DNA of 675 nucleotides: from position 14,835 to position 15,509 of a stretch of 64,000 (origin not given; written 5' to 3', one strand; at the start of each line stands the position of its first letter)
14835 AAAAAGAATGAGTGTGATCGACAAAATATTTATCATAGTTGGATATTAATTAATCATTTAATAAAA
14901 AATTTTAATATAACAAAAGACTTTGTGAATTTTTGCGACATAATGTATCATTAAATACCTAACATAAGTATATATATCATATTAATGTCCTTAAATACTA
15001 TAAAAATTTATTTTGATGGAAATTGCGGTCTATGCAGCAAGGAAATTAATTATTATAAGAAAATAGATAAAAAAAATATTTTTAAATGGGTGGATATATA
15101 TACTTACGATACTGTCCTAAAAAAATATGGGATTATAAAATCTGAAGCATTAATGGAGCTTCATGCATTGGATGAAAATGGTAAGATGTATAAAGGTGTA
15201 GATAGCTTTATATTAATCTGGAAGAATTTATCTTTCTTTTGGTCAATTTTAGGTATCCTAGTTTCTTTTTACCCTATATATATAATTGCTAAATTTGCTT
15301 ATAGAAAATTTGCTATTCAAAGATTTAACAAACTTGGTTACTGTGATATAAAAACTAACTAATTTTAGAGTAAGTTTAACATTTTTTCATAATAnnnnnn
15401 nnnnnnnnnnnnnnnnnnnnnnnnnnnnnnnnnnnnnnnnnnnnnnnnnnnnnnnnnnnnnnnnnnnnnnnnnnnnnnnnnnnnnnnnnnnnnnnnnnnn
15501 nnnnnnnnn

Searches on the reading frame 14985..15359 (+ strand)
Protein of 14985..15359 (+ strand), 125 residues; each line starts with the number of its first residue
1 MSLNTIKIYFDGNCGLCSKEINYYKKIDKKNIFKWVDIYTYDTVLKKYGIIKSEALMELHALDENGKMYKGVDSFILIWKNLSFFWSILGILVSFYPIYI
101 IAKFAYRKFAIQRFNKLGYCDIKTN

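Call 3: search_protein_families(library=pfam, proteins=[window:14985-15359:+], max_evalue=0.01)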
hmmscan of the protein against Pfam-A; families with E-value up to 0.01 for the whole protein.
window:14985-15359:+ (125 aa): 1 family
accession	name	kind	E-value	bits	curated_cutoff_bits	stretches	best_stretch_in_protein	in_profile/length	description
PF04134.17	DCC1-like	-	3.9e-24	86.5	27.8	1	8-115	1-109/113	DCC1-like thiol-disulfide oxidoreductase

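Call 4: search_protein_families(library=ncbifam, proteins=[window:14985-15359:+], max_evalue=0.01)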
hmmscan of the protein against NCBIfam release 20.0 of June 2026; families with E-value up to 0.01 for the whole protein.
window:14985-15359:+ (125 aa): 0 families
